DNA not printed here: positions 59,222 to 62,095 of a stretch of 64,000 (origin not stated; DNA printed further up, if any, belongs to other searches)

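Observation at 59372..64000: Four-gene cluster: radical SAM-beta-propeller fusion, Cys-rich leader-bearing peptide, membrane protein, PRTase-beta-propeller fusion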

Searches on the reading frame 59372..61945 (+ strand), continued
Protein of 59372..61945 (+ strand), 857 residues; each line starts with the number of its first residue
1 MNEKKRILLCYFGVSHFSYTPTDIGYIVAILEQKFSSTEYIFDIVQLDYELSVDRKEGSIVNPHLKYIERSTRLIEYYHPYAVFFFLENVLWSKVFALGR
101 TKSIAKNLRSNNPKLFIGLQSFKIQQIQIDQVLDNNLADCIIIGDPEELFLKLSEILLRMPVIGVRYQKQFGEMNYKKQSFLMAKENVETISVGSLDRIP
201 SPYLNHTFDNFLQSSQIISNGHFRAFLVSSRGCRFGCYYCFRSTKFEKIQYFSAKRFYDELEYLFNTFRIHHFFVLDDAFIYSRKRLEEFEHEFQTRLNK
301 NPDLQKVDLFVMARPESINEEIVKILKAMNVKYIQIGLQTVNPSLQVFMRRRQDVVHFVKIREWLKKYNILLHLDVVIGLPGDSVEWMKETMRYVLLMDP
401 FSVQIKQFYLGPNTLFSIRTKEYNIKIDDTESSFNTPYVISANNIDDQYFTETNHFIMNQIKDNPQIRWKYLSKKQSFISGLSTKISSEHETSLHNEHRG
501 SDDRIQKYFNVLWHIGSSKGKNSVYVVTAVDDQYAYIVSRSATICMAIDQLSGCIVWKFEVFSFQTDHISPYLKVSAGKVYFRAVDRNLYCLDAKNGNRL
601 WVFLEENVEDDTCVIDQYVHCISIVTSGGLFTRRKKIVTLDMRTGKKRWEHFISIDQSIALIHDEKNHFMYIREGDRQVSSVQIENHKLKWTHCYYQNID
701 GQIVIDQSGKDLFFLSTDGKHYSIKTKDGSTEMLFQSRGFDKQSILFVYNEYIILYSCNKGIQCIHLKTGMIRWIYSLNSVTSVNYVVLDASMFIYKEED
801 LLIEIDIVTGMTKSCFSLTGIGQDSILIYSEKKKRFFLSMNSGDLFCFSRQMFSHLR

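Call 82: search_protein_families(library=ncbifam, proteins=[L001:5029-6471:-, L069:12491-13933:+, L001:4255-5010:-, L003:11452-13080:+, L009:7319-8818:+, L004:11420-12490:-, L004:12536-14125:-, L069:5627-7138:-, L008:7145-8176:+], max_evalue=0.01)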
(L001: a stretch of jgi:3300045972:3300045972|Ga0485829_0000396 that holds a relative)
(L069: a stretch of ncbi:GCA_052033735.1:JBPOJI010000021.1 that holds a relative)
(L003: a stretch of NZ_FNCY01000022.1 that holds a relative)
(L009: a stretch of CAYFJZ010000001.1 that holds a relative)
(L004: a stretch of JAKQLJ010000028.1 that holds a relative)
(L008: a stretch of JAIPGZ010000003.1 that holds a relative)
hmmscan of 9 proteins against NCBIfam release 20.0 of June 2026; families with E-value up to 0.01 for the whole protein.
L001:5029-6471:- (480 aa): 0 families

L069:12491-13933:+ (480 aa): 9 families
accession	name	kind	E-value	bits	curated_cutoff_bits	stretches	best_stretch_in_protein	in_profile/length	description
TIGR00387.1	glcD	equivalog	5.3e-17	61.8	567.9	1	64-206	48-196/413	glycolate oxidase subunit GlcD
NF053785.1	DcplphribOxDprE1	equivalog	1.7e-11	44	500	1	53-205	52-206/449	decaprenylphosphoryl-beta-D-ribose oxidase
TIGR01678.1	FAD_lactone_ox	subfamily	1.8e-08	33.8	396.8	1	62-189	61-184/438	sugar 1,4-lactone oxidase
NF049975.1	2HglutDHaseYdiJ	equivalog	9.3e-07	27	1350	1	66-154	106-195/1018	D-2-hydroxyglutarate dehydrogenase YdiJ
NF008408.0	PRK11230.1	equivalog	1e-06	27.5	897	1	65-199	107-246/499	glycolate oxidase subunit GlcD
TIGR01676.1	GLDHase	equivalog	8.1e-06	24.9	458.25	1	62-202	108-246/541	L-galactonolactone dehydrogenase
TIGR01679.1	bact_FAD_ox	subfamily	0.0017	17.3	292.25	1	58-181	51-173/419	FAD-linked oxidoreductase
TIGR01677.1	pln_FAD_oxido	subfamily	0.0036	15.9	383.1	1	41-212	62-242/560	FAD-dependent oxidoreductase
NF041226.1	BagK_FevA1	equivalog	0.0096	14.4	800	0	61-183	86-206/453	bagremycin/ferroverdin biosynthesis FAD-dependent oxygenase BagK/FevA1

L001:4255-5010:- (251 aa): 5 families
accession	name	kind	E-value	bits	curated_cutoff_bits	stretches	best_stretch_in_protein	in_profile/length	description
TIGR02917.1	PEP_TPR_lipo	equivalog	8.8e-11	40.4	312.2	1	82-206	368-492/899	XrtA/PEP-CTERM system TPR-repeat protein PrsT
NF040959.1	MamA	equivalog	2e-09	37.2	200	1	85-205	45-165/204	magnetosome protein MamA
TIGR02521.1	type_IV_pilW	equivalog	0.00017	21.2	154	1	117-207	37-127/234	type IV pilus biogenesis/stability protein PilW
TIGR00990.1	3a0801s09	subfamily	0.0011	17.7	757.25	1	85-205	373-493/615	mitochondrial import receptor subunit TOM70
TIGR04510.1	mod_pep_cyc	subfamily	0.0037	15.8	400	1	124-211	481-568/814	putative peptide modification system cyclase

L003:11452-13080:+ (542 aa): 0 families

L009:7319-8818:+ (499 aa): 0 families

L004:11420-12490:- (356 aa): 0 families

L004:12536-14125:- (529 aa): 2 families
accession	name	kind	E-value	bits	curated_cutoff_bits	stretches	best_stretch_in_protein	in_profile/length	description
TIGR04517.1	rSAM_PoyD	subfamily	6.2e-05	22.1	325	1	102-130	118-145/446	radical SAM family RiPP maturation amino acid epimerase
NF041235.1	CAS_csx31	equivalog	0.00043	19.5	150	1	368-476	90-197/377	type III-E CRISPR-associated protein Csx31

L069:5627-7138:- (503 aa): 3 families
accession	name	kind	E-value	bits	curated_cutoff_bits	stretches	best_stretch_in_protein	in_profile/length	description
TIGR03604.1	TOMM_cyclo_SagD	subfamily_domain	8.9e-39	133.5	219.25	1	122-503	6-377/377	thiazole/oxazole-forming peptide maturase, SagD family component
TIGR00702.1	TIGR00702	domain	2.1e-07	30.3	75.65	1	127-318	63-245/377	YcaO-type kinase domain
TIGR03266.1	methan_mark_1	equivalog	1.9e-05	23.8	365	1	172-313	97-237/376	YcaO-related McrA-glycine thioamidation protein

L008:7145-8176:+ (343 aa): 89 families (the best 25 are shown)
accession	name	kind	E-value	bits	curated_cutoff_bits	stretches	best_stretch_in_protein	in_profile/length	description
TIGR04082.1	rSAM_for_selen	equivalog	5.7e-46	157.3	350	1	8-341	195-515/516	thio(seleno)oxazole modification radical SAM maturase SbtM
TIGR04340.1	rSAM_ACGX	hypoth_equivalog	6.4e-43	147.3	400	1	12-343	3-339/341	radical SAM/SPASM domain protein, ACGX system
TIGR04303.1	GeoRSP_rSAM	equivalog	1.4e-37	130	400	1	11-342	4-325/325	GeoRSP system radical SAM/SPASM protein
TIGR04053.2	TIGR04053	equivalog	6.1e-33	114.5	395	2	11-225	7-218/366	TIGR04053 family radical SAM/SPASM domain-containing protein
NF041298.1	rSAM_mat_DynA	equivalog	1e-32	113.5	450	1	19-341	8-339/356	dynobactin maturation radical SAM/SPASM protein DynA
TIGR03962.1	mycofact_rSAM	equivalog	1.5e-32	113.1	265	1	12-341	12-331/339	mycofactocin radical SAM maturase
TIGR04051.1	rSAM_NirJ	equivalog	9.9e-32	110.3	515.45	2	15-184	5-168/354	heme d1 biosynthesis radical SAM protein NirJ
TIGR04054.1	rSAM_NirJ1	equivalog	3.1e-31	108.4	650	2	14-201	38-220/387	putative heme d1 biosynthesis radical SAM protein NirJ1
TIGR04545.1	rSAM_ahbD_hemeb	equivalog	1.1e-30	107.3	500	1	15-341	3-335/339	heme b synthase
NF047865.1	rSAM_PapB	equivalog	1.7e-30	106.4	340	1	11-334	4-327/330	PapB family radical SAM/SPASM ranthipeptide maturase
TIGR04546.1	rSAM_ahbC_deAc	equivalog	5.2e-30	104.5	650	2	10-210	37-232/390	12,18-didecarboxysiroheme deacetylase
TIGR04347.1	pseudo_SAM_Halo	equivalog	6.6e-28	98.1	525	2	14-184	40-204/390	TIGR04347 family pseudo-SAM/SPASM protein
TIGR04055.1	rSAM_NirJ2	equivalog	3.3e-27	95.9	500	1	15-341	3-322/326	putative heme d1 biosynthesis radical SAM protein NirJ2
NF050035.1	rSAM_WgK_link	exception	2.2e-26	92.7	650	2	15-184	12-176/367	radical SAM/SPASM peptide maturase WgkB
TIGR03942.1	sulfatase_rSAM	equivalog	1.2e-25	90.4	349.45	1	20-323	9-324/363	anaerobic sulfatase maturase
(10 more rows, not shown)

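Call 87: predict_structure(alignment_id=A1)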
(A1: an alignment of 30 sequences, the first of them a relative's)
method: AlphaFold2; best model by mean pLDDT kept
length: 857 residues; sequences in the alignment: 30
mean_pLDDT: 84.8   pTM: 0.81
mean pLDDT of the five models: 84.8, 84.4, 84.2, 83.9, 82.8
residues with pLDDT >= 90: 440; 70-90: 306; 50-70: 49; < 50: 62
segments of 3 or more residues with pLDDT < 50: 53-60, 172-192, 482-506, 853-857
pLDDT, mean of each block of 10 residues (from residue 1): 79 79 91 82 86 46 76 87 92 84 96 95 89 95 90 93 85 49 43 73 91 84 90 83 71 95 95 88 89 97 96 92 96 94 91 87 96 95 97 95 94 87 92 84 97 97 94 88 41 35 50 76 68 89 89 91 80 92 94 97 92 91 91 90 96 83 93 93 95 90 89 91 94 85 81 86 90 86 76 80 86 74 75 84 81 36
secondary structure, 60 per line:
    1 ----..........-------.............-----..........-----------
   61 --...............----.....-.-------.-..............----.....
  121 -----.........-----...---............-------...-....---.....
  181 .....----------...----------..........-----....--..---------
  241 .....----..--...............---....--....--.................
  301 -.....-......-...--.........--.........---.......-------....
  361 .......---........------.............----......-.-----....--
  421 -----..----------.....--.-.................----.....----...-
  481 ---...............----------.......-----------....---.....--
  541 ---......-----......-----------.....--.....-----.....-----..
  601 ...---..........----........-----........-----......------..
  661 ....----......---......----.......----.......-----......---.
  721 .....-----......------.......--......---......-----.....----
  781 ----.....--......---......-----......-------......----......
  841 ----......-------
elements in order (helices of 4 or more, strands of 3 or more residues): E5-14 H22-34 E40-49 H63-77 E82-86 H98-111 E116-120 H126-134 E140-142 H146-157 E165-167 H169-172 H176-185 H209-218 E224-227 H241-245 H254-268 E272-275 H278-281 H284-300 H302-306 E308-313 H320-328 E331-339 H343-349 H357-367 E371-378 H385-397 E402-407 H415-418 E438-442 H447-463 E468-472 E477-479 H484-498 E509-515 E527-530 E534-538 E544-549 E555-560 E572-576 E579-583 E589-593 E599-603 E607-616 E621-628 E634-641 E647-652 E659-664 E669-674 E678-683 E688-694 E699-705 E711-716 E720-725 E731-736 E743-749 E752-757 E761-766 E772-776 E785-789 E792-797 E801-806 E812-817 E825-830 E835-840 E845-850

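Call 91: fold_search(model_id=the predicted structure, library=pdb)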
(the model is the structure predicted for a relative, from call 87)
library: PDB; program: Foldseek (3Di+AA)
matches with E <= 10: 1995; with E <= 0.001: 1696
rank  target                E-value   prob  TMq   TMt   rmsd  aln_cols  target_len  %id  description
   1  3prw                  7.2e-20  1.00  0.34  0.76   4.7       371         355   17  Crystal structure of the lipoprotein BamB (released 2011-01-19)
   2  9a3d_MODEL_1_A        7.6e-20  1.00  0.33  0.69  20.4       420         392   15  Model of E. coli BamB by in-cell photo-crosslinking MS and deep learning (released 2023-02-24)
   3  7kdy_A                7.6e-20  1.00  0.41  0.52   9.2       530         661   16  Crystal structure of Streptomyces tokunonesis TokK with hydroxycobalamin, 5'-deoxyadenosine, methionine, and (2R)-pant (released 2022-01-12)
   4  3q7m                  1.3e-19  1.00  0.34  0.79   4.6       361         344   16  The crystal structure of BamB from the BAM complex in spacegroup I222 (released 2011-02-09)
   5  7kdx_B                1.3e-19  1.00  0.41  0.52   9.4       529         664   16  Crystal structure of Streptomyces tokunonesis TokK with hydroxycobalamin, 5'-deoxyadenosine, and methionine (released 2022-01-12)
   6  3q54                  1.4e-19  1.00  0.34  0.77   4.7       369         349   15  Crystal structure of Escherichia coli BamB (released 2012-05-09)
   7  9n1d                  3.4e-19  1.00  0.42  0.56   8.3       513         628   16  Crystal structure of CysS from Corallococcus sp. CA054B with 5'-deoxyadenosine and methionine bound (released 2026-01-28)
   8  9n1b                  3.6e-19  1.00  0.42  0.56   4.5       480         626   17  Crystal structure of CysS from Corallococcus sp. CA054B with 5'-deoxyadenosine, methionine, and pantetheinylated 3-metho (released 2026-01-28)
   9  9cnz_B                5.6e-19  1.00  0.32  0.74   5.3       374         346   16  Structure of BAM complexed with PTB2 ligand in detergent (released 2024-12-25)
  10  7kdx_A                5.6e-19  1.00  0.41  0.53   9.1       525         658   16  Crystal structure of Streptomyces tokunonesis TokK with hydroxycobalamin, 5'-deoxyadenosine, and methionine (released 2022-01-12)
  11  4xga_A                7.0e-19  1.00  0.33  0.76   4.8       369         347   16  Crystal structure of BamB and BamA P3-5 complex from E.coli (released 2016-01-20)
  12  3q7o                  7.0e-19  1.00  0.34  0.73   7.9       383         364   16  The crystal structure of BamB from the BAM complex in spacegroup P213 (released 2011-02-09)
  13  4pk1                  1.1e-18  1.00  0.32  0.53   5.2       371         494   17  Structure of BamB fused to a BamA POTRA domain fragment (released 2014-12-10)
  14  3p1l                  1.2e-18  1.00  0.34  0.75   4.6       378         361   16  Crystal structure of Escherichia coli BamB, a lipoprotein component of the beta-barrel assembly machinery complex, nativ (released 2010-12-22)
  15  7kdy_B                1.4e-18  1.00  0.41  0.52   9.0       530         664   15  Crystal structure of Streptomyces tokunonesis TokK with hydroxycobalamin, 5'-deoxyadenosine, methionine, and (2R)-pant (released 2022-01-12)
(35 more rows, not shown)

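Call 95: search_protein_families(library=padloc, proteins=[window:59372-61945:+, L001:7803-9461:+], max_evalue=0.01)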
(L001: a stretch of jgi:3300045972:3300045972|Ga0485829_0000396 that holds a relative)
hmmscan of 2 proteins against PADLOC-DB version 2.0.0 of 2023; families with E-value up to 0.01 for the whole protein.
window:59372-61945:+ (857 aa): 1 family
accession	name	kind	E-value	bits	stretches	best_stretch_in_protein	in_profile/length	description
PDLC04689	PDC-M51A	-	3.9e-16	56.9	1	195-462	164-408/420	-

L001:7803-9461:+ (552 aa): 0 families
